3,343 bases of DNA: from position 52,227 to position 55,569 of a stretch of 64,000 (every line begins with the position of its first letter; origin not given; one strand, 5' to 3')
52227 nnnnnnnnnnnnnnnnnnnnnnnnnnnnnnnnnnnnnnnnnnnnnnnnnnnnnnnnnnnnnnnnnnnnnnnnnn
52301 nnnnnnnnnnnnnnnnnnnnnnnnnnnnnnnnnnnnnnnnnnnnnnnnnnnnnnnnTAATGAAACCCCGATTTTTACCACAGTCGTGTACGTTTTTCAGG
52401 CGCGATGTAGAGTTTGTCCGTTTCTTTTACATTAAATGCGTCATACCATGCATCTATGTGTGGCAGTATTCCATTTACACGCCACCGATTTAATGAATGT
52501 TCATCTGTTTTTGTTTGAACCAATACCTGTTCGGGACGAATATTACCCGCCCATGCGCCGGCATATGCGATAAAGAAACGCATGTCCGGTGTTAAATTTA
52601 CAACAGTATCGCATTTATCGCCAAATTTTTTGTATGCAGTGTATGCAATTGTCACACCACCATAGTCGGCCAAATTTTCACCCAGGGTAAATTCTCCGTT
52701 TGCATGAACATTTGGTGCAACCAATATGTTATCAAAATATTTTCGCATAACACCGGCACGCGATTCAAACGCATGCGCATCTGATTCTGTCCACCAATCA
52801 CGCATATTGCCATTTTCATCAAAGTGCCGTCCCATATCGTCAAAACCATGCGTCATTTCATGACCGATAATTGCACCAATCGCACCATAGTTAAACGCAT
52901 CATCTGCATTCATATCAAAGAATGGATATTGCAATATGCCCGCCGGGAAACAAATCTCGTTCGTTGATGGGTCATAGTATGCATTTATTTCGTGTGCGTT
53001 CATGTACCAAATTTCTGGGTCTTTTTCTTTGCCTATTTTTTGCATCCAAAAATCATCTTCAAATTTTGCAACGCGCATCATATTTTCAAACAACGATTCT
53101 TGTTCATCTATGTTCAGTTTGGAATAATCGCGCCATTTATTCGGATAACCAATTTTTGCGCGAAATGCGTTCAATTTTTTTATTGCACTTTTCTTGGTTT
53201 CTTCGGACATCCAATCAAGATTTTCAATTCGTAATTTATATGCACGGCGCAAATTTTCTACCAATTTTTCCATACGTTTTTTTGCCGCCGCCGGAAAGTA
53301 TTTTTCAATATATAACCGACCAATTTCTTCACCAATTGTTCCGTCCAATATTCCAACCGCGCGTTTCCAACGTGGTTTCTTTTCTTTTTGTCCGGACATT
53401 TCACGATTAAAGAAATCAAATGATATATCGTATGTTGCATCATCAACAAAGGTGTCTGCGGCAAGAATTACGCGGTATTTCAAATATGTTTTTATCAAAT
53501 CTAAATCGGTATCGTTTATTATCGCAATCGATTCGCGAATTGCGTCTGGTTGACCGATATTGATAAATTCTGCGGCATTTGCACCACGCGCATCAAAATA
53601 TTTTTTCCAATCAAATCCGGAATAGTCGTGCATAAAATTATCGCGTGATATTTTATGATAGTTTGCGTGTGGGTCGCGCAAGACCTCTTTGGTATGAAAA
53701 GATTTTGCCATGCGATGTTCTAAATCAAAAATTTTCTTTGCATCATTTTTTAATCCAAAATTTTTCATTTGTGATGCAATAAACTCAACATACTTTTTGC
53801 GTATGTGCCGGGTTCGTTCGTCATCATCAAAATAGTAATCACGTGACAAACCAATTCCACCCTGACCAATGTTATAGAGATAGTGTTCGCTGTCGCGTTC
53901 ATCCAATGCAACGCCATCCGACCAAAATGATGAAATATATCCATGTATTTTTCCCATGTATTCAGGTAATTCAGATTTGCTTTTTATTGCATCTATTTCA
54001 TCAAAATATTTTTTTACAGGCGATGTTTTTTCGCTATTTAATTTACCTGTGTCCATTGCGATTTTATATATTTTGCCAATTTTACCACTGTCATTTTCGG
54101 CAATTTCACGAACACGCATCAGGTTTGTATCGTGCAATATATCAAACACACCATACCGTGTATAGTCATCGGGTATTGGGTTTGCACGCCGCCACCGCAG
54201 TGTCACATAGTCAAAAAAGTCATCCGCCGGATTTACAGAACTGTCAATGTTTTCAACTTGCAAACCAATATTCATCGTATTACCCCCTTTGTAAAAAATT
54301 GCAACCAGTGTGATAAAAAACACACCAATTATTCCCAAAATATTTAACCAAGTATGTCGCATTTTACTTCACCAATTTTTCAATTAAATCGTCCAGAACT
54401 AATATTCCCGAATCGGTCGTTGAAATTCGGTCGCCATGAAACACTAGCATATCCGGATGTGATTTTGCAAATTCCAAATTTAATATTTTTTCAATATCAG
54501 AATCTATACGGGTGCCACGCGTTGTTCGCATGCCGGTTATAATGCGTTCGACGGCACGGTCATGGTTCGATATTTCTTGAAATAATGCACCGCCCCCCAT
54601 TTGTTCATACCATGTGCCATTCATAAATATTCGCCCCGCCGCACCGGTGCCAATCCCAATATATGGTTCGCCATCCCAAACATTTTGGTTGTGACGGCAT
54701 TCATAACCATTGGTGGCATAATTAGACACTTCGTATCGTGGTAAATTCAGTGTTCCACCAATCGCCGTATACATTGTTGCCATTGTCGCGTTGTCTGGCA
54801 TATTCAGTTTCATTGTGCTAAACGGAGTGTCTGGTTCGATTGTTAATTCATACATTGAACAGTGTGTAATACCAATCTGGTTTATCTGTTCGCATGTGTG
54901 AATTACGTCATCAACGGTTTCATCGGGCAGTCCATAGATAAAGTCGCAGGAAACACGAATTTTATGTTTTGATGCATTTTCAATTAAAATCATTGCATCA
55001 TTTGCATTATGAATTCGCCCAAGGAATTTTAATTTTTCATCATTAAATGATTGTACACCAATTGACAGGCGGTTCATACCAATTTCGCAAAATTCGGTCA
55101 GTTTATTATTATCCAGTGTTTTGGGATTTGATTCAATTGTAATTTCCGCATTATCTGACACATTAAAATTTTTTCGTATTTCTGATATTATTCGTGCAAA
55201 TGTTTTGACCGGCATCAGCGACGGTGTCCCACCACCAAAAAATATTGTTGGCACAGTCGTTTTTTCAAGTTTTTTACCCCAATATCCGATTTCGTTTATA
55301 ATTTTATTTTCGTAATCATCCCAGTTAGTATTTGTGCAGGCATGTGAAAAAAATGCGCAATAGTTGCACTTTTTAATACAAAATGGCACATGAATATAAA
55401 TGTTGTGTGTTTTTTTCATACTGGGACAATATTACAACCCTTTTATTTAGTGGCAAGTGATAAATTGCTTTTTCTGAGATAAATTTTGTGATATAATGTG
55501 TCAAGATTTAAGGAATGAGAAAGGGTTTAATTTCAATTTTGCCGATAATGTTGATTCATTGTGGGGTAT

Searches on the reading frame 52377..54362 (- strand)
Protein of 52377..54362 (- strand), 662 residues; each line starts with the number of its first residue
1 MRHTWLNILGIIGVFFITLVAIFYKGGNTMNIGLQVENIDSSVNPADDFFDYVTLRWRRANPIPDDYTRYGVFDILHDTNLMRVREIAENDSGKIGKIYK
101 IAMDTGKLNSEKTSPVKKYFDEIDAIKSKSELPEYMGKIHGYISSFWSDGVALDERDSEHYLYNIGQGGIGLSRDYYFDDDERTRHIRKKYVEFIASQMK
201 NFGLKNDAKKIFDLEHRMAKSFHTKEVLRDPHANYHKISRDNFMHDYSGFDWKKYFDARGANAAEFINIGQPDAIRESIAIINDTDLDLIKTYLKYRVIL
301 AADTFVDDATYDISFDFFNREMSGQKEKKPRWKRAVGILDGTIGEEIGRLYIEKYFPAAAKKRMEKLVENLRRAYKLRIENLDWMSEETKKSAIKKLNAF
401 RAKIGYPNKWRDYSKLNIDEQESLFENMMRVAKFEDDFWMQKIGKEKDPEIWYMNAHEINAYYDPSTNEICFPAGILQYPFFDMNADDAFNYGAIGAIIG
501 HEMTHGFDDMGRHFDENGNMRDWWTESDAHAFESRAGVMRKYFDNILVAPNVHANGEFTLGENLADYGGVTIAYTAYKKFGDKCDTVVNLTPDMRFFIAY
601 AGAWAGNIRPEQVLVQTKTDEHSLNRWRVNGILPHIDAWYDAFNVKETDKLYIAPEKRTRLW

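Call 87: search_protein_families(library=pfam, proteins=[window:52377-54362:-], max_evalue=0.0001)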
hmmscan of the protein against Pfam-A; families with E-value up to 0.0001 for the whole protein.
window:52377-54362:- (662 aa): 2 families
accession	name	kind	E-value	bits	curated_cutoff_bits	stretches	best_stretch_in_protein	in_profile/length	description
PF05649.18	Peptidase_M13_N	-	9.3e-100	335.1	32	1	45-407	1-381/381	Peptidase family M13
PF01431.27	Peptidase_M13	-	3.6e-67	226.4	24.5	1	460-658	1-204/205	Peptidase family M13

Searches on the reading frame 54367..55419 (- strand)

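Call 87: search_protein_families(library=pfam, proteins=[window:54367-55419:-], max_evalue=0.0001)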
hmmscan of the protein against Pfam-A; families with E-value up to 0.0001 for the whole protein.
window:54367-55419:- (351 aa): 1 family
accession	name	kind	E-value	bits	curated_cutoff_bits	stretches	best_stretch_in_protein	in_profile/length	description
PF04055.27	Radical_SAM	-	7.2e-29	101.5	29.5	1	8-178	1-165/166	Radical SAM superfamily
